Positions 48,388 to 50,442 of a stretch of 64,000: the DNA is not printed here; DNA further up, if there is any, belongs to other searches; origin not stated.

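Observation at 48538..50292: Cytidylyltransferase-oxidoreductase fusion next to a second stand-alone cytidylyltransferase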

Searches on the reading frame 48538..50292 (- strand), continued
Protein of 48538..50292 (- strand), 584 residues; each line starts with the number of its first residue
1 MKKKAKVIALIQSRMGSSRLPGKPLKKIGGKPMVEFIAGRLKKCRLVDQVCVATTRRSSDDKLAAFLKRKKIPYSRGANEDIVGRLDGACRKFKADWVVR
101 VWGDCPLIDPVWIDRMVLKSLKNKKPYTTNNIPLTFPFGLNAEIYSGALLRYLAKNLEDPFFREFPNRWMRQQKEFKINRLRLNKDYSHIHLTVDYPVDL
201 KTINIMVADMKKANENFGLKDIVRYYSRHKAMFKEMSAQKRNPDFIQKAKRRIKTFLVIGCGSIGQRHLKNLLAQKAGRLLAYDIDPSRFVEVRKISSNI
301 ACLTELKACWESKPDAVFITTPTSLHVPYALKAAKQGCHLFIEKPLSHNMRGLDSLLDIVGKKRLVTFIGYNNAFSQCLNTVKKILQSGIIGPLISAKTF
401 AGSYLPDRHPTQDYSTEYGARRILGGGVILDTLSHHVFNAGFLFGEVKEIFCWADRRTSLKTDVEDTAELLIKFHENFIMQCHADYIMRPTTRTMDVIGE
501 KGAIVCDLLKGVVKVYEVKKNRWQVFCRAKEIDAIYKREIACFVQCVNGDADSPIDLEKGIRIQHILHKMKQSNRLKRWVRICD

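Call 60: fold_search(model_id=the predicted structure, library=pdb)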
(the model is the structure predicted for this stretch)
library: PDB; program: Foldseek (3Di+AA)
matches with E <= 10: 1982; with E <= 0.001: 571
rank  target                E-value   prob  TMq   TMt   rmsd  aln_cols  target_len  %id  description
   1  4gqa_D                2.0e-25  1.00  0.50  0.75   3.7       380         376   19  Crystal structure of NAD binding oxidoreductase from Klebsiella pneumoniae (released 2012-09-12)
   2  5yap_B                2.2e-25  1.00  0.49  0.76   4.2       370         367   19  Crystal structure of scyllo-inositol dehydrogenase with L-glucose dehydrogenase activity complexed with L-glucono-1,5- (released 2018-05-23)
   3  6a3j_A                2.4e-25  1.00  0.51  0.78   3.6       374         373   17  Levoglucosan dehydrogenase, complex with NADH and L-sorbose (released 2018-09-26)
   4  5yab_A                2.5e-25  1.00  0.50  0.77   4.0       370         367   19  Crystal structure of scyllo-inositol dehydrogenase with L-glucose dehydrogenase activity (released 2018-05-23)
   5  5yab_C                3.3e-25  1.00  0.49  0.76   4.2       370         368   18  Crystal structure of scyllo-inositol dehydrogenase with L-glucose dehydrogenase activity (released 2018-05-23)
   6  6ktj_A                3.5e-25  1.00  0.50  0.77   3.9       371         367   19  Crystal structure of scyllo-inositol dehydrogenase R178A mutant, apo-form, from Paracoccus laeviglucosivorans (released 2019-12-25)
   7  5uhw_A                4.0e-25  1.00  0.49  0.82   3.4       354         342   16  Crystal Structure of an Oxidoreductase from Agrobacterium radiobacter in Complex with NAD+ and Magnesium (released 2017-01-25)
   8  6a3g_A                5.0e-25  1.00  0.51  0.78   3.6       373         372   17  Levoglucosan dehydrogenase, complex with NADH (released 2018-09-26)
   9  4gqa_C                5.0e-25  1.00  0.50  0.75   4.0       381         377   19  Crystal structure of NAD binding oxidoreductase from Klebsiella pneumoniae (released 2012-09-12)
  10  5yap_D                6.3e-25  1.00  0.50  0.78   3.6       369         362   19  Crystal structure of scyllo-inositol dehydrogenase with L-glucose dehydrogenase activity complexed with L-glucono-1,5- (released 2018-05-23)
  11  6a3g_D                7.1e-25  1.00  0.51  0.79   3.2       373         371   17  Levoglucosan dehydrogenase, complex with NADH (released 2018-09-26)
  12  6a3i_B                7.1e-25  1.00  0.50  0.78   3.6       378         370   17  Levoglucosan dehydrogenase, complex with NADH and levoglucosan (released 2018-09-26)
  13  3ezy_B                7.5e-25  1.00  0.47  0.80   5.5       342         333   22  Crystal structure of probable dehydrogenase TM_0414 from Thermotoga maritima (released 2009-01-13)
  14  4gqa_B                8.0e-25  1.00  0.50  0.75   3.6       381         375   19  Crystal structure of NAD binding oxidoreductase from Klebsiella pneumoniae (released 2012-09-12)
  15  6ktj_B                8.0e-25  1.00  0.49  0.76   4.1       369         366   18  Crystal structure of scyllo-inositol dehydrogenase R178A mutant, apo-form, from Paracoccus laeviglucosivorans (released 2019-12-25)
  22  3ezy_A                2.1e-24  1.00  0.47  0.80   5.4       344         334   23  Crystal structure of probable dehydrogenase TM_0414 from Thermotoga maritima (released 2009-01-13)
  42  3ezy_D                1.2e-23  1.00  0.47  0.80   6.0       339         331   24  Crystal structure of probable dehydrogenase TM_0414 from Thermotoga maritima (released 2009-01-13)
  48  3ezy_C                2.5e-23  1.00  0.47  0.80   5.5       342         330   23  Crystal structure of probable dehydrogenase TM_0414 from Thermotoga maritima (released 2009-01-13)
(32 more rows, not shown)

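Call 70: search_dna_similar(query=window:48541-50292:-, collection=phages, mode=protein, max_evalue=0.001, max_rows=15)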
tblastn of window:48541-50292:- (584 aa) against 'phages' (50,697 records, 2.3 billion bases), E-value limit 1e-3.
Records with a match: 22; places in all: 22; records where one place covers at least 80% of the query: 0.
Best place of each record, by identity: <60% 22.
By first word of the organism name: Bacteriophage 7; Listeria 5; Salmonella 4; Staphylococcus 3; Enterococcus 2; Pseudomonas 1.
By host as written in the record: - 8; Listeria monocytogenes 5; Salmonella enterica subsp. enterica serovar Kentucky 3; Staphylococcus aureus 2; Homo sapiens 1; Pseudomonas aeruginosa 1; Enterococcus faecalis 1; Staphylococcus pseudintermedius 1.
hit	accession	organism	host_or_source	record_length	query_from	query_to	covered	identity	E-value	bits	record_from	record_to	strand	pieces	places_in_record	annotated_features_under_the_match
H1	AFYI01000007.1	Salmonella enterica subsp. enterica serovar Infantis str. ...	Homo sapiens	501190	258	547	50%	27.9%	1e-6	58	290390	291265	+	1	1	oxidoreductase family, NAD-binding Rossmann fold protein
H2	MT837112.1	Bacteriophage sp.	human fecal samples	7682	315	575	45%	28.2%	6e-8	62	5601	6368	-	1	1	record has no annotation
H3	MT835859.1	Bacteriophage sp.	human fecal samples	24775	245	560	54%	22.2%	9e-6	55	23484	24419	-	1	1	record has no annotation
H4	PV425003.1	Pseudomonas phage vB_PaeM_GXNNB6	Pseudomonas aeruginosa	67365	258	578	55%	20.7%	3e-9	66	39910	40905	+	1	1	putative oxidoreductase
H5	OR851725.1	Salmonella phage S.Kent 1-2-1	Salmonella enterica subsp. enterica ...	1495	258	474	37%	30.3%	3e-6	56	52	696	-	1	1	record has no annotation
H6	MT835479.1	Bacteriophage sp.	human fecal samples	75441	258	507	43%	24.2%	4e-5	53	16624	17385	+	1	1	record has no annotation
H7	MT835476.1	Bacteriophage sp.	human fecal samples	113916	258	478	38%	26.7%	2e-5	54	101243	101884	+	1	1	record has no annotation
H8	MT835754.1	Bacteriophage sp.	human fecal samples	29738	248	446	34%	26.1%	7e-8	62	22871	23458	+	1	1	record has no annotation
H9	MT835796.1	Bacteriophage sp.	human fecal samples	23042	180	398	38%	22.7%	1e-6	58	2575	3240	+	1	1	record has no annotation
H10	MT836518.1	Bacteriophage sp.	human fecal samples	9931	237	407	29%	25.4%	4e-6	56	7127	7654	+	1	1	record has no annotation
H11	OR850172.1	Staphylococcus phage SA 1298 Kay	Staphylococcus aureus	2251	250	396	25%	29.2%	4e-8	62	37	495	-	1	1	record has no annotation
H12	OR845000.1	Staphylococcus phage SA 1306 Kay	Staphylococcus aureus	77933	250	396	25%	29.2%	6e-8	62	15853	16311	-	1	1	record has no annotation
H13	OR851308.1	Salmonella phage S.Kent 1-2-1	Salmonella enterica subsp. enterica ...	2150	256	399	25%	27.6%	5e-6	55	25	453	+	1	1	record has no annotation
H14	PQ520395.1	Enterococcus phage IME_EF3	-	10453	258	391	23%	27.5%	9e-5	52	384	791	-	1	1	record has no annotation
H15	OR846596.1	Enterococcus phage Efs 1-1-1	Enterococcus faecalis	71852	258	391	23%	27.5%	9e-5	52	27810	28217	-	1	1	record has no annotation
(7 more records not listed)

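Call 71: search_dna_similar(query=window:48541-50292:-, collection=plasmids, mode=protein, max_evalue=1e-10, max_rows=20)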
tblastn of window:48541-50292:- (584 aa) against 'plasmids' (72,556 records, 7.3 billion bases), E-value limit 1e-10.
Records with a match: 170; places in all: 183; records where one place covers at least 80% of the query: 2.
Best place of each record, by identity: <60% 170.
By first word of the organism name: Rhizobium 77; Sinorhizobium 16; Azospirillum 15; Paraburkholderia 8; Thermus 5; Shinella 5; Caballeronia 4; Burkholderia 3; Agrobacterium 3; Paracoccus 3; and 27 more.
By predicted mobility (MOB-suite, as given by PLSDB): non-mobilizable 114; mobilizable 31; conjugative 25.
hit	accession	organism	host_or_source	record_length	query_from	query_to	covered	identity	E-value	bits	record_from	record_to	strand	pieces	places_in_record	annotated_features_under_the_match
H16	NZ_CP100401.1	Halorussus aquaticus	cell culture,saline soil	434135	4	582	90%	33.0%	4e-51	316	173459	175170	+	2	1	Gfo/Idh/MocA family oxidoreductase | glycosyltransferase family protein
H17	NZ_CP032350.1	Azospirillum brasilense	soil sample,Agricultural field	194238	6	505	82%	25.7%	2e-21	129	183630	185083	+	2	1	Gfo/Idh/MocA family oxidoreductase | NTP transferase domain-containing protein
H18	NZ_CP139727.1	Sulfitobacter faviae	Bacterial Culture,hydrothermal vent ...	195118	253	574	55%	30.2%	3e-36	152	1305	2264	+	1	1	Gfo/Idh/MocA family oxidoreductase | nucleotidyltransferase family protein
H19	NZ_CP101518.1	Ensifer adhaerens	cell cuture,rhizosphere soil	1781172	254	582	56%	28.2%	6e-32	139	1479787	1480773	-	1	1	none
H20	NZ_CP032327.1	Azospirillum argentinense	soil sample,Agricultural field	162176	2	375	58%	26.7%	7e-15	108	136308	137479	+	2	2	glycosyltransferase family protein | Gfo/Idh/MocA family oxidoreductase | FkbM family methyltransferase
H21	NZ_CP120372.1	Sinorhizobium numidicum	Argyrolobium uniflorum,Cell culture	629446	244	575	57%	27.3%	3e-16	91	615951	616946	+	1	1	iolG: inositol 2-dehydrogenase | sugar phosphate isomerase/epimerase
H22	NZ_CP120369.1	Sinorhizobium numidicum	Argyrolobium uniflorum,Cell culture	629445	244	575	57%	27.3%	3e-16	91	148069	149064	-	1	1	iolG: inositol 2-dehydrogenase | sugar phosphate isomerase/epimerase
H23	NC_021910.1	Rhizobium etli bv. mimosae str. Mim1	Mimosa affinis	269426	236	583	60%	26.0%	8e-15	86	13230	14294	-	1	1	iolG: inositol 2-dehydrogenase | sugar phosphate isomerase/epimerase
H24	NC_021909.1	Rhizobium etli bv. mimosae str. Mim1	Mimosa affinis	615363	236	583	60%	26.0%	8e-15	86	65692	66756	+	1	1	iolG: inositol 2-dehydrogenase | sugar phosphate isomerase/epimerase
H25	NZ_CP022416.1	Pseudosulfitobacter pseudonitzschiae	Skeletonema marinoi strain RO5AC,Cell ...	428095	7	290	49%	31.4%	2e-23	113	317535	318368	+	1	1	aminotransferase class III-fold pyridoxal phosphate-dependent enzyme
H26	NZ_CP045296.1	Paenibacillus cellulositrophicus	cell culture,Thai soil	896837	258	584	56%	26.9%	5e-12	77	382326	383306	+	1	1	iolG: inositol 2-dehydrogenase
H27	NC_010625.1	Paraburkholderia phymatum STM815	-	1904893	242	575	57%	26.0%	2e-17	94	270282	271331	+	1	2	record has no annotation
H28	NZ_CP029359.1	Azospirillum thermophilum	cell culture,hot spring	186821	255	582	56%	26.4%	7e-17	92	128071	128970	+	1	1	hypothetical protein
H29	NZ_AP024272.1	Thermus thermophilus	-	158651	258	584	56%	26.4%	4e-13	81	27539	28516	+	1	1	iolG: inositol 2-dehydrogenase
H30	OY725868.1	Subdoligranulum variabile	-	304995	257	556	51%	28.4%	1e-16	92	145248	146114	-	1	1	record has no annotation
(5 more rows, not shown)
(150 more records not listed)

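Call 72: get_annotated_region(hit=H16, flank=12000)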
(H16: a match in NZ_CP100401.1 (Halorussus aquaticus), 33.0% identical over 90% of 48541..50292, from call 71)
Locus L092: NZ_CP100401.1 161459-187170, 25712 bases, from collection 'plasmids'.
description: Halorussus aquaticus strain XZYJ18 plasmid unnamed1, complete sequence
organism: Halorussus aquaticus (NCBI taxid 2953748)
taxonomy: Archaea; Euryarchaeota; Halobacteria; Halobacteriales; Haladaptataceae; Halorussus; Halorussus aquaticus
host: -; source: cell culture,saline soil; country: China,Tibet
typing (MOB-suite, as given by PLSDB): non-mobilizable
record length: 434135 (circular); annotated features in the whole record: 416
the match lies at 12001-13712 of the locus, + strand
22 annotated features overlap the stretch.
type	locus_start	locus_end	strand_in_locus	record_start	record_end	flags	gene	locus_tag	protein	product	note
CDS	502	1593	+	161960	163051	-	-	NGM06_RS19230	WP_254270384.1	alpha-2,8-polysialyltransferase family protein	-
CDS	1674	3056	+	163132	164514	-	-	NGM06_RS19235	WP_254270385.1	DUF4910 domain-containing protein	-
CDS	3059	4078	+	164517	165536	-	-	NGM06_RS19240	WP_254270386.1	hypothetical protein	-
CDS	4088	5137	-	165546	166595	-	-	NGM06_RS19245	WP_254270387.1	N-acetylneuraminate synthase family protein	GO:0016051 - carbohydrate biosynthetic process [Evidence IEA]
CDS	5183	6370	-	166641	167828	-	-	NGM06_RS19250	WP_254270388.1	DegT/DnrJ/EryC1/StrS family aminotransferase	-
CDS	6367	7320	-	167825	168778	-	-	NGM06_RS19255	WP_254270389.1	SDR family NAD(P)-dependent oxidoreductase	-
CDS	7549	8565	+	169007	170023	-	-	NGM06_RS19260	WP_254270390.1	SDR family NAD(P)-dependent oxidoreductase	-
CDS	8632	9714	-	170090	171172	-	-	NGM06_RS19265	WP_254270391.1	GNAT family N-acetyltransferase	-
CDS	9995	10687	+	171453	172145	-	-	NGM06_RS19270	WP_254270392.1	class I SAM-dependent methyltransferase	-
CDS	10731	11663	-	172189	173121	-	-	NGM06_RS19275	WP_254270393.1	hypothetical protein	-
CDS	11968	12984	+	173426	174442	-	-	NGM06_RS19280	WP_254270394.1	Gfo/Idh/MocA family oxidoreductase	-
CDS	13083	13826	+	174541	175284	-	-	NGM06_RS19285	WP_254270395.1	glycosyltransferase family protein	-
CDS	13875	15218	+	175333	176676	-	-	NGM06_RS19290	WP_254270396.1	aminotransferase class III-fold pyridoxal phosphate-dependent enzyme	-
CDS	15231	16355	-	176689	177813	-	-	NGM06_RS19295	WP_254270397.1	DUF1616 domain-containing protein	-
CDS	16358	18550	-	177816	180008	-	-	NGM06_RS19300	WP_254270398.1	hypothetical protein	-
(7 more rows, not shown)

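Call 73: get_annotated_region(hit=H25, flank=10000)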
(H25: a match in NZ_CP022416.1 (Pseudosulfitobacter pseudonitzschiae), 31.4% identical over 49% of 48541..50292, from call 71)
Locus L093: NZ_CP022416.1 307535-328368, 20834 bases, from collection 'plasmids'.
description: Pseudosulfitobacter pseudonitzschiae strain SMR1 plasmid pSMR1-1, complete sequence
organism: Pseudosulfitobacter pseudonitzschiae (NCBI taxid 1402135)
taxonomy: Bacteria; Pseudomonadota; Alphaproteobacteria; Rhodobacterales; Roseobacteraceae; Pseudosulfitobacter; Pseudosulfitobacter pseudonitzschiae
host: -; source: Skeletonema marinoi strain RO5AC,Cell culture,Top-layer sediments; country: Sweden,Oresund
typing (MOB-suite, as given by PLSDB): mobilizable; relaxase MOBP
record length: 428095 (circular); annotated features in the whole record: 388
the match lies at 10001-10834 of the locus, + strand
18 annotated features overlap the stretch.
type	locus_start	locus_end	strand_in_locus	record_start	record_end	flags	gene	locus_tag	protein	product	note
CDS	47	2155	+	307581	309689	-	-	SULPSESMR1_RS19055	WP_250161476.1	polysaccharide biosynthesis tyrosine autokinase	GO:0045226 - extracellular polysaccharide biosynthetic process [Evidence IEA]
CDS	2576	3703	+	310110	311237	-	-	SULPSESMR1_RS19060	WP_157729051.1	glycosyltransferase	-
CDS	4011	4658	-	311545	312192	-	-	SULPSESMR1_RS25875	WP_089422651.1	transcription termination/antitermination NusG family protein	GO:0006354 - DNA-templated transcription elongation [Evidence IEA]; GO:0006355 - regulation of DNA-templated ...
CDS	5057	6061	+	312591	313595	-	pseB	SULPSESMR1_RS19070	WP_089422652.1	UDP-N-acetylglucosamine 4,6-dehydratase (inverting)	-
CDS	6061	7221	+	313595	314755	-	pseC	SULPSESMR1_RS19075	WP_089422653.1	UDP-4-amino-4, 6-dideoxy-N-acetyl-beta-L-altrosamine transaminase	-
CDS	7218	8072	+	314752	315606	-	-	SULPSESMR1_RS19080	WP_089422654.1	aldo/keto reductase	-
CDS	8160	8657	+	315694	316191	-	-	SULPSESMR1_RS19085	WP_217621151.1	GNAT family protein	-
CDS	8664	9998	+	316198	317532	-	-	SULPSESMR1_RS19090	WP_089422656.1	hypothetical protein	-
CDS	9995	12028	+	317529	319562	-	-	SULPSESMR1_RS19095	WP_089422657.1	aminotransferase class III-fold pyridoxal phosphate-dependent enzyme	-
CDS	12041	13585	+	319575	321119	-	pseG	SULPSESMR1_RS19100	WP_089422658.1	UDP-2,4-diacetamido-2,4, 6-trideoxy-beta-L-altropyranose hydrolase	-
CDS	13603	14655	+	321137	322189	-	pseI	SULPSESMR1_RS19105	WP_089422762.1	pseudaminic acid synthase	-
CDS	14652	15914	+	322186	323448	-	-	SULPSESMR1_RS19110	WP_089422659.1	oligosaccharide repeat unit polymerase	GO:0000271 - polysaccharide biosynthetic process [Evidence IEA]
CDS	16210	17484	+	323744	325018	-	-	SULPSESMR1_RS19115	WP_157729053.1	hypothetical protein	-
CDS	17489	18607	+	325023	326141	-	-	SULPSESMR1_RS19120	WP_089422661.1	glycosyltransferase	-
CDS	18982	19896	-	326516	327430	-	-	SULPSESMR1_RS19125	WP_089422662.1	tyrosine-type recombinase/integrase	GO:0015074 - DNA integration [Evidence IEA]; GO:0006310 - DNA recombination [Evidence IEA]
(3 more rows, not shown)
